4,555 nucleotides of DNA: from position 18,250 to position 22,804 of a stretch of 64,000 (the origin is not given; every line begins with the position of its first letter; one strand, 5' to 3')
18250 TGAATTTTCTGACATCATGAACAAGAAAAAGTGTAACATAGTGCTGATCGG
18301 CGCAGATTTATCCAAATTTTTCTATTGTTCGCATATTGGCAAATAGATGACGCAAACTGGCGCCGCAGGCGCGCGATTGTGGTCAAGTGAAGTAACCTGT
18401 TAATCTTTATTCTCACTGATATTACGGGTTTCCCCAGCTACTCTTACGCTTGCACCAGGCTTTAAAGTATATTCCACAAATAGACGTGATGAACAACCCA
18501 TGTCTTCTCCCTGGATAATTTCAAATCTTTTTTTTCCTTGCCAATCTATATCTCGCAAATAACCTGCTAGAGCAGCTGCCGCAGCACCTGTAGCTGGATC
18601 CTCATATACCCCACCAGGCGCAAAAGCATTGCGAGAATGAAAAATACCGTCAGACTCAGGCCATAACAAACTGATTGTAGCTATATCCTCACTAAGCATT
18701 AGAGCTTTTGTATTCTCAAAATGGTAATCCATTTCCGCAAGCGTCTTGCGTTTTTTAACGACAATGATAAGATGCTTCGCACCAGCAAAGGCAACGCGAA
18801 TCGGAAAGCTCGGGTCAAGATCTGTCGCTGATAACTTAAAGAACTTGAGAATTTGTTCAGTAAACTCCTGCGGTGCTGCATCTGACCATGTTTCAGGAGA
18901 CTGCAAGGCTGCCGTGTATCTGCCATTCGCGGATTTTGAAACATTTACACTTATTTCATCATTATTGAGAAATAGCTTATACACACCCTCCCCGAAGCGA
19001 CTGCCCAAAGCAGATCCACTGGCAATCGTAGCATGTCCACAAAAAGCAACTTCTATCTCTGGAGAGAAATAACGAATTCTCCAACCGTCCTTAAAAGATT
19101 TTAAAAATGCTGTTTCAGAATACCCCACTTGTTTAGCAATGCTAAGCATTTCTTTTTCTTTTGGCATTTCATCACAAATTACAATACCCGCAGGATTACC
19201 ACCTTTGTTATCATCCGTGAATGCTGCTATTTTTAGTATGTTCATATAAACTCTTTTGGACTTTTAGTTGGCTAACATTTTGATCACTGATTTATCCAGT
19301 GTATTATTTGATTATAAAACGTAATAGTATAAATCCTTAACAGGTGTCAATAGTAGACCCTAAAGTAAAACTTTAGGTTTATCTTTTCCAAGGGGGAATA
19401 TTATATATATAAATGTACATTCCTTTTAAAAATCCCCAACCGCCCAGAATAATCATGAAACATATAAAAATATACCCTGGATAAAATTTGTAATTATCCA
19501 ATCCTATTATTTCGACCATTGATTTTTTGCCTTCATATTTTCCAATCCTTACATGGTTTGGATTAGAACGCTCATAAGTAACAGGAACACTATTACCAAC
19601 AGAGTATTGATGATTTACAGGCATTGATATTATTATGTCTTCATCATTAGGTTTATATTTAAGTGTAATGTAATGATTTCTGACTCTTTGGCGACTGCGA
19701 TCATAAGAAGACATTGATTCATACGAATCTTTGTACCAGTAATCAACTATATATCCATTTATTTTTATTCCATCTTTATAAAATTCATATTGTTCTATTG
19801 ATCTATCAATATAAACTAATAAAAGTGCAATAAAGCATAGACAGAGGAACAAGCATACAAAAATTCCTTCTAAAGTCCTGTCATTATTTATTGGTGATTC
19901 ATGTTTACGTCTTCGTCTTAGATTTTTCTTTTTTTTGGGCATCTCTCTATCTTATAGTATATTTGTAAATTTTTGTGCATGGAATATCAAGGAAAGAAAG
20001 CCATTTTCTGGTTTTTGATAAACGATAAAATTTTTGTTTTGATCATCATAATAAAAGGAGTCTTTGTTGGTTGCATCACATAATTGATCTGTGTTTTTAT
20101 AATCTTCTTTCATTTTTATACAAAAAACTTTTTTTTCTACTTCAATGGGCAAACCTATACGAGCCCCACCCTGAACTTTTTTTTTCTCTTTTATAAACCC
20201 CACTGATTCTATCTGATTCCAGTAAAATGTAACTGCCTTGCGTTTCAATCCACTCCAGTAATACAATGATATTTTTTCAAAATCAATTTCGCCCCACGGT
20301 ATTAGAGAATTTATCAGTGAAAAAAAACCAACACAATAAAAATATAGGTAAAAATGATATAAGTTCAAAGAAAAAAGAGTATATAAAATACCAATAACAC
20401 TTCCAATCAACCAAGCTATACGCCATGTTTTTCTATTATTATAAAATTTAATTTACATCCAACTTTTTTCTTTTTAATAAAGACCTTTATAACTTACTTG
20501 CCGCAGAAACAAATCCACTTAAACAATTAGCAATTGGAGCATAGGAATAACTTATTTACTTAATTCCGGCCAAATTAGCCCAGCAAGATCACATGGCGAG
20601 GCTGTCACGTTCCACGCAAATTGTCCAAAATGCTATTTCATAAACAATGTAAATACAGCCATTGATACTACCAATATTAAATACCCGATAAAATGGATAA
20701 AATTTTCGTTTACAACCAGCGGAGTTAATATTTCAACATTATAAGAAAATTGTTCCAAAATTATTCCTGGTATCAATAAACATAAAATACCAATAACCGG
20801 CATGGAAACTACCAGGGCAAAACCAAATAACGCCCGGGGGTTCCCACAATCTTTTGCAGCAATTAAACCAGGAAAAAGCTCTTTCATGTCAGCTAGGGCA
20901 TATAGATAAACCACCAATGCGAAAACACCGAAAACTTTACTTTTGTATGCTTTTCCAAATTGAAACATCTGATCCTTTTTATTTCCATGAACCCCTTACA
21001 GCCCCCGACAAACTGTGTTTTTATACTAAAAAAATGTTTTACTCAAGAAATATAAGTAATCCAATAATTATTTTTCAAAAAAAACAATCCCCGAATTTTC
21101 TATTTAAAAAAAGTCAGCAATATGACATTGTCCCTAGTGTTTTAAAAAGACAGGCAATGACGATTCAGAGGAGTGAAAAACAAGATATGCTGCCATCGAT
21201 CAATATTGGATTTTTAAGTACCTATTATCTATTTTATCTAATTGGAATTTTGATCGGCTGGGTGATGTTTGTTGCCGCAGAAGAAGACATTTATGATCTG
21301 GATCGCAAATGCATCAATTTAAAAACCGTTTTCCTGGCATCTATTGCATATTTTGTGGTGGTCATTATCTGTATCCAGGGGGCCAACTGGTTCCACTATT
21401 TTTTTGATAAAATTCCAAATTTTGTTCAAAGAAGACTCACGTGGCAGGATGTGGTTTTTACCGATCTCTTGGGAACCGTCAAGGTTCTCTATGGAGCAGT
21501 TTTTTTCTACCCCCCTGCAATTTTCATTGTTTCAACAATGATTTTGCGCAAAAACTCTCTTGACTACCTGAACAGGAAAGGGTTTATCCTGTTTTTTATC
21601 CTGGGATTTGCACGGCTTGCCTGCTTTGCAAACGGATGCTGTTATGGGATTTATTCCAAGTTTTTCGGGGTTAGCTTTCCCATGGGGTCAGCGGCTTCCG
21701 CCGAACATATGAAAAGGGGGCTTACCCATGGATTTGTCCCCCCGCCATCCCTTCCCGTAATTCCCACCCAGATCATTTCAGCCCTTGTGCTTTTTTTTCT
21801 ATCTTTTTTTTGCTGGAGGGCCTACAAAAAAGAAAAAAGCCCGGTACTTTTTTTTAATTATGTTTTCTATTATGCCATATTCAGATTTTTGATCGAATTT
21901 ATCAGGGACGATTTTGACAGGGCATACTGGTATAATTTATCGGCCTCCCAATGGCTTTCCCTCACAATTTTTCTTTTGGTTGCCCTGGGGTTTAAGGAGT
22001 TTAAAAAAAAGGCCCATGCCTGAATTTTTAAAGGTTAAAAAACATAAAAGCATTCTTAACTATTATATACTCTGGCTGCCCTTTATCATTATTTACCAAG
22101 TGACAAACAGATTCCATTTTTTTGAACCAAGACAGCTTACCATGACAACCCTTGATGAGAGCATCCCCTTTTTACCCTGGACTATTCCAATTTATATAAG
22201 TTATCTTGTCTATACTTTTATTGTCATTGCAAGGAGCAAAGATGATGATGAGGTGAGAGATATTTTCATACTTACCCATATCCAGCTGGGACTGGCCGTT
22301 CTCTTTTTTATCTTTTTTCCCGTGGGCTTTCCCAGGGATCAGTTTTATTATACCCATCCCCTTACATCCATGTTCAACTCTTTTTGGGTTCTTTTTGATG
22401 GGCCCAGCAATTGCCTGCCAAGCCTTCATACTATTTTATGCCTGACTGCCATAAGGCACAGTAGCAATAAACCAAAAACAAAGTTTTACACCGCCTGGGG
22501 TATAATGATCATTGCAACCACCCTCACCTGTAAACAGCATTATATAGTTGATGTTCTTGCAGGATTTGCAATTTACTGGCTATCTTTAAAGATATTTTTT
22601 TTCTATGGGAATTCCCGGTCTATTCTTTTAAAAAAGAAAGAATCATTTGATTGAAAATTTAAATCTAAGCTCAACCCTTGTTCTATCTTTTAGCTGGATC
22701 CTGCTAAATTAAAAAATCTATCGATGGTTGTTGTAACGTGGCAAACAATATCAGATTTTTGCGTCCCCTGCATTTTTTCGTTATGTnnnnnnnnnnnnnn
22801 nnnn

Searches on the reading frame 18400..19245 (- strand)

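Call 81: search_protein_families(library=pfam, proteins=[window:18400-19245:-], max_evalue=0.001)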
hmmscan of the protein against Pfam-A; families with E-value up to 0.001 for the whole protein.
window:18400-19245:- (281 aa): 1 family
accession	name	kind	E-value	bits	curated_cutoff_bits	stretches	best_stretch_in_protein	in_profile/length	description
PF02567.21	PhzC-PhzF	-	9e-53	180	27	1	6-273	1-275/281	Phenazine biosynthesis-like protein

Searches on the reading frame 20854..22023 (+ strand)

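Call 81: search_protein_families(library=pfam, proteins=[window:20854-22023:+], max_evalue=0.001)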
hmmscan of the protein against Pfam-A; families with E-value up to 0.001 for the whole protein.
window:20854-22023:+ (389 aa): 1 family
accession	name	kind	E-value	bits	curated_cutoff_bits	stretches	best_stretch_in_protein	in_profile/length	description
PF01790.23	LGT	-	4.1e-21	75.8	24.9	1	121-377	11-235/240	Prolipoprotein diacylglyceryl transferase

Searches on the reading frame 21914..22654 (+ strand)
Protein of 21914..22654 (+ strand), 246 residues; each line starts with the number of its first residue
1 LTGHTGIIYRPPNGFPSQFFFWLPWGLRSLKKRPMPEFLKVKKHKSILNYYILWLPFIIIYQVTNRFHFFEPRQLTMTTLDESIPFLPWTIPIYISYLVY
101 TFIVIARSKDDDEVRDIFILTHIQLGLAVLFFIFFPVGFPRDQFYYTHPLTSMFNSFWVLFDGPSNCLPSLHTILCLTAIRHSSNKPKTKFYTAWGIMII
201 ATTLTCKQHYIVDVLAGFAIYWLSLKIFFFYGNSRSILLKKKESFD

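Call 81: search_protein_families(library=pfam, proteins=[window:21914-22654:+], max_evalue=0.001)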
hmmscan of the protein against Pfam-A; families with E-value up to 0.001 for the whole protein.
window:21914-22654:+ (246 aa): 2 families
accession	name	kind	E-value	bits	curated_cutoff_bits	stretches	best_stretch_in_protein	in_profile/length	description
PF14378.12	PAP2_3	-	1.9e-08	34.7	27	1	99-226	44-189/190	PAP2 superfamily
PF01569.27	PAP2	-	0.00024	21.3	27.2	1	155-230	47-123/130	PAP2 superfamily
